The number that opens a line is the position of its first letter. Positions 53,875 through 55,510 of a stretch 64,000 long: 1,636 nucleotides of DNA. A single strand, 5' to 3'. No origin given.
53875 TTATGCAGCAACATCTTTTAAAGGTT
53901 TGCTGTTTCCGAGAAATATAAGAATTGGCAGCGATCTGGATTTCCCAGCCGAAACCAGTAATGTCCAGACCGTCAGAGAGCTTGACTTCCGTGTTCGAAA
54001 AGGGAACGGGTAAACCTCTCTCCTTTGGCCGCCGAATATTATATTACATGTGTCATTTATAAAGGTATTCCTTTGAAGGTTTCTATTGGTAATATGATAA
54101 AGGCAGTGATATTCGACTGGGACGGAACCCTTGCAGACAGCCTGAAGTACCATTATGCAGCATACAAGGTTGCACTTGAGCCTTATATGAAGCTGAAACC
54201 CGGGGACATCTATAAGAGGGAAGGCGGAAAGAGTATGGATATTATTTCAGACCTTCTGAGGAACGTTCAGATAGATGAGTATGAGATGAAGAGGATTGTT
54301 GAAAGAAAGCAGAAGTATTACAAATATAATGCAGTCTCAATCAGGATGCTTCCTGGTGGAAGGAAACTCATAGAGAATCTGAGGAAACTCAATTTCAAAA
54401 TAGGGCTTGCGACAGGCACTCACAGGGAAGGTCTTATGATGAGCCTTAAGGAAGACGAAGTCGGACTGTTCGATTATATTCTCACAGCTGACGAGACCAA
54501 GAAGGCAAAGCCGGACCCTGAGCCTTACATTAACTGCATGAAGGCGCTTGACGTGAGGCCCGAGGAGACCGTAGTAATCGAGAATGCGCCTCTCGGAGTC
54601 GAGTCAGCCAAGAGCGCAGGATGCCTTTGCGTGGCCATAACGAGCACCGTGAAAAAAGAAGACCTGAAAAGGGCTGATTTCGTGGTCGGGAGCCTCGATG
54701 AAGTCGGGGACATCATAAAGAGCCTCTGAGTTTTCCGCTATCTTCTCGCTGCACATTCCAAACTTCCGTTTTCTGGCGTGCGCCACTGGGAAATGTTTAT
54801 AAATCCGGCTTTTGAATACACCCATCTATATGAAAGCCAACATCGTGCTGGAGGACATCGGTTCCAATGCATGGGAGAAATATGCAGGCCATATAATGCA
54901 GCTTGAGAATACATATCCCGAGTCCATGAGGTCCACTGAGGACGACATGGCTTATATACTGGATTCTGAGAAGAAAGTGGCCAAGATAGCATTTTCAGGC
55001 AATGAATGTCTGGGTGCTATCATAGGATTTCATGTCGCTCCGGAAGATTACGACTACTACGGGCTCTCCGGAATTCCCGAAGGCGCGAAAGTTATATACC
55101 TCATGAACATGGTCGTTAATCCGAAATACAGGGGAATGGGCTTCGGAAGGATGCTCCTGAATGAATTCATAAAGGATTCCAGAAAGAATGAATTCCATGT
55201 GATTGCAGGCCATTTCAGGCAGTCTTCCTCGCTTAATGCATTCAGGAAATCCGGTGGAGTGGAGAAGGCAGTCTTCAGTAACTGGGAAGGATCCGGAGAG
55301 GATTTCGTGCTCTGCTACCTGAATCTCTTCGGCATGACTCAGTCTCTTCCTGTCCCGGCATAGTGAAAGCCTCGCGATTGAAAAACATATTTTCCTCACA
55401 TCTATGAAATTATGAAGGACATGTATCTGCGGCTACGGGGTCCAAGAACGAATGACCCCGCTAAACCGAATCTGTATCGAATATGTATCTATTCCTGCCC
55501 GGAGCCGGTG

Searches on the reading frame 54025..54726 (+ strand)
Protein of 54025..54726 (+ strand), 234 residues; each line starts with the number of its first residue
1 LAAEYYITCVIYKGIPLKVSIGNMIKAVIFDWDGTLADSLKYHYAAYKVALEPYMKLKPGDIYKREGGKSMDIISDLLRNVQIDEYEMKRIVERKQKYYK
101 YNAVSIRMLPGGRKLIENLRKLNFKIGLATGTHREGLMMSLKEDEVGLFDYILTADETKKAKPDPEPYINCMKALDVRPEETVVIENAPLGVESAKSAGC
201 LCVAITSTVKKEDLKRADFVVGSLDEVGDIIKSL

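Call 16: search_protein_families(library=pfam, proteins=[window:54025-54726:+], max_evalue=0.001)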
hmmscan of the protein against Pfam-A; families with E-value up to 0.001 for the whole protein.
window:54025-54726:+ (234 aa): 4 families
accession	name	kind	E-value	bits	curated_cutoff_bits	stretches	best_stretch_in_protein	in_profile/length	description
PF13419.12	HAD_2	-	3e-30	106.1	23.8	1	28-205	1-178/178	Haloacid dehalogenase-like hydrolase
PF00702.32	Hydrolase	-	6.1e-24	85.9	26.4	1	25-199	1-191/191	haloacid dehalogenase-like hydrolase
PF12710.13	HAD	-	1.7e-05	25.7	27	1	28-155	1-130/189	haloacid dehalogenase-like hydrolase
PF25274.1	MJ0548_C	-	6e-05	23.6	27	1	114-197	5-88/97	Connectase MJ0548-like, C-terminal domain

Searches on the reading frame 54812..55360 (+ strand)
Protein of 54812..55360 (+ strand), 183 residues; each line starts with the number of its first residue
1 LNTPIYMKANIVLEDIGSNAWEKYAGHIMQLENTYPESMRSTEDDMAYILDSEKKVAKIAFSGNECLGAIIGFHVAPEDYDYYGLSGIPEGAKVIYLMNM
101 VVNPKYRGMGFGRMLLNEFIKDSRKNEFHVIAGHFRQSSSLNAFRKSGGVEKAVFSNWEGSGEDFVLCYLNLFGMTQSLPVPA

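Call 16: search_protein_families(library=pfam, proteins=[window:54812-55360:+], max_evalue=0.001)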
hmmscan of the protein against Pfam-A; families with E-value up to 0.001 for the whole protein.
window:54812-55360:+ (183 aa): 5 families
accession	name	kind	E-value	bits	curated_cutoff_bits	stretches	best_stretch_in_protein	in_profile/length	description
PF00583.31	Acetyltransf_1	-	1.3e-08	35.6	20.7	1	41-131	17-96/116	Acetyltransferase (GNAT) family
PF13508.13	Acetyltransf_7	-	2.5e-06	28.2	27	1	68-128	12-62/84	Acetyltransferase (GNAT) domain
PF14542.12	Acetyltransf_CG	-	0.00015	22.3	30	1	90-132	20-62/80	GCN5-related N-acetyl-transferase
PF17013.11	Acetyltransf_15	-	0.00017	21.5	35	1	74-125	51-103/210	Putative acetyl-transferase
PF13673.13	Acetyltransf_10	-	0.00079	19.8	23.6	0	73-139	33-96/128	Acetyltransferase (GNAT) domain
